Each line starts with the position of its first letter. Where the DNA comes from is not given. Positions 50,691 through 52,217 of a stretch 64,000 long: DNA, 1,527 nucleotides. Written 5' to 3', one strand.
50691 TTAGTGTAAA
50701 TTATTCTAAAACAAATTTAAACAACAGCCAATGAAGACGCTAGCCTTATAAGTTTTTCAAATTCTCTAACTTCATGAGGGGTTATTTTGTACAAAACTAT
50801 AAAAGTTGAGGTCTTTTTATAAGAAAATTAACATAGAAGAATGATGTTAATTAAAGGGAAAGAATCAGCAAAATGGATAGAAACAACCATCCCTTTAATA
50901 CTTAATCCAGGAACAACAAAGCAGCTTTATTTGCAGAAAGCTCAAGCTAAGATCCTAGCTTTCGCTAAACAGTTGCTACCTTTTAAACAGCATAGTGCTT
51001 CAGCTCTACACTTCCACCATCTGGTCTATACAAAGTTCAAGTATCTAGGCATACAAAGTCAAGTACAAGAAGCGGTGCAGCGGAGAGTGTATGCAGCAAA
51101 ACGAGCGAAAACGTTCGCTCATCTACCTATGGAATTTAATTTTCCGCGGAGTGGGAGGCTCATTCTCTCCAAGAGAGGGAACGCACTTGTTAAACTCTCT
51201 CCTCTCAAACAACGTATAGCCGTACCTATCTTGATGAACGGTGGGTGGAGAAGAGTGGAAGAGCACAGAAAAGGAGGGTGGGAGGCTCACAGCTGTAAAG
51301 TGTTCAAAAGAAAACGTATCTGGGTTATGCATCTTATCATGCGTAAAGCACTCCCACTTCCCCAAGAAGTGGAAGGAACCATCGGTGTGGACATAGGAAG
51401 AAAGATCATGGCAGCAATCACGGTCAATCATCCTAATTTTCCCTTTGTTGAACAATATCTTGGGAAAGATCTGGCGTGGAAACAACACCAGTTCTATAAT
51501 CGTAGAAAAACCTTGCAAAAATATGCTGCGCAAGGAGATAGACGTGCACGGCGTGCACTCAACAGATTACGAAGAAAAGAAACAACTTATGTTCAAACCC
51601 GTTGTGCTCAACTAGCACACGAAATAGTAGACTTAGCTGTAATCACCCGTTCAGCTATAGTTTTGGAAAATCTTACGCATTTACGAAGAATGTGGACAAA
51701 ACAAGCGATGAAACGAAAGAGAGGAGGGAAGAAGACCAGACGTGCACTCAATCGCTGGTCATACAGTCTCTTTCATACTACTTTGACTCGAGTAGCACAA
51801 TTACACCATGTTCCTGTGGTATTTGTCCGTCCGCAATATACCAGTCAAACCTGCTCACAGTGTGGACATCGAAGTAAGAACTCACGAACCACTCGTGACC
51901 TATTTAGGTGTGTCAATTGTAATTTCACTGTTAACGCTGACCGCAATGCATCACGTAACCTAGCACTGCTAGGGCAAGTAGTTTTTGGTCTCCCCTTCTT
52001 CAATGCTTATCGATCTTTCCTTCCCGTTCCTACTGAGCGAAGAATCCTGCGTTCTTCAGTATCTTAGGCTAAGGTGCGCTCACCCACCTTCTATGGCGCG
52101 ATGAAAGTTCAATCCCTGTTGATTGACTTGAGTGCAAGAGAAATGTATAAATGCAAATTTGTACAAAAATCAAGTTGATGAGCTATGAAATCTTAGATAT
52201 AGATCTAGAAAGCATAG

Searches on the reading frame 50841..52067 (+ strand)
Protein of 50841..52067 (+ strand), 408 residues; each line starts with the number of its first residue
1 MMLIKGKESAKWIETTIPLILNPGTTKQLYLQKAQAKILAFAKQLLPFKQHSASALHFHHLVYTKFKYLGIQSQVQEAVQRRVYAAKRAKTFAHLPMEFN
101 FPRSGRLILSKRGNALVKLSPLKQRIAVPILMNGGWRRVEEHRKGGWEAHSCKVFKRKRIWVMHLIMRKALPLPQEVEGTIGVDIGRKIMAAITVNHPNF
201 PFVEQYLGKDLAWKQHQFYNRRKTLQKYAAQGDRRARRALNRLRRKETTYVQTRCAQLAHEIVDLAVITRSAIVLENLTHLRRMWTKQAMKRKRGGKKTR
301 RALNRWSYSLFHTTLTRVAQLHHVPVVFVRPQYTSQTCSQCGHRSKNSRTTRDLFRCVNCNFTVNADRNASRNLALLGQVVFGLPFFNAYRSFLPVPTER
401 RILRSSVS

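Call 3: search_protein_families(library=pfam, proteins=[window:50841-52067:+], max_evalue=0.01)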
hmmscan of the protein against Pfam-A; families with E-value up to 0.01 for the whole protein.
window:50841-52067:+ (408 aa): 2 families
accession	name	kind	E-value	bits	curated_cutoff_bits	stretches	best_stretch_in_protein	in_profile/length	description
PF07282.18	Cas12f1-like_TNB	-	1.1e-18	67.6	26.3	1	308-374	1-60/60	Cas12f1-like, TNB domain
PF03107.22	C1_2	-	0.0073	17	26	0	322-365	3-44/48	C1 domain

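Call 4: search_protein_families(library=ncbifam, proteins=[window:50841-52067:+], max_evalue=0.01)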
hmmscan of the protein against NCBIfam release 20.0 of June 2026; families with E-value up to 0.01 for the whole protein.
window:50841-52067:+ (408 aa): 7 families
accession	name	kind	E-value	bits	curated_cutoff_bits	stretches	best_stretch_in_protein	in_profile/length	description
NF040570.1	guided_TnpB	subfamily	3.5e-37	128.6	100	1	99-375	117-387/389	RNA-guided endonuclease TnpB family protein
NF049972.1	CRISPR_Cas12f2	exception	4.2e-32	111.6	450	1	170-375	318-516/524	type V CRISPR-associated effector Cas12f2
NF045604.1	cas_Cas12e_CasX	equivalog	2e-15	56.2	200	1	175-344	597-761/886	type V CRISPR RNA-guided endonuclease Cas12e/CasX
NF038281.1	IS200_TnpB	exception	2.7e-13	49.8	425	1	135-375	131-356/360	IS200/IS605 family element RNA-guided endonuclease TnpB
TIGR01766.2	TIGR01766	domain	7.9e-13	48.7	32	1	251-335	5-82/82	IS200/IS605 family accessory protein TnpB-related protein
NF038280.1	IS607_TnpB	exception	2.8e-12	46.3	350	1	159-377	183-391/431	IS607 family element RNA-guided endonuclease TnpB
NF033949.1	Cas12b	equivalog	0.0019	16.4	150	1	301-342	994-1035/1253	type V CRISPR-associated protein Cas12b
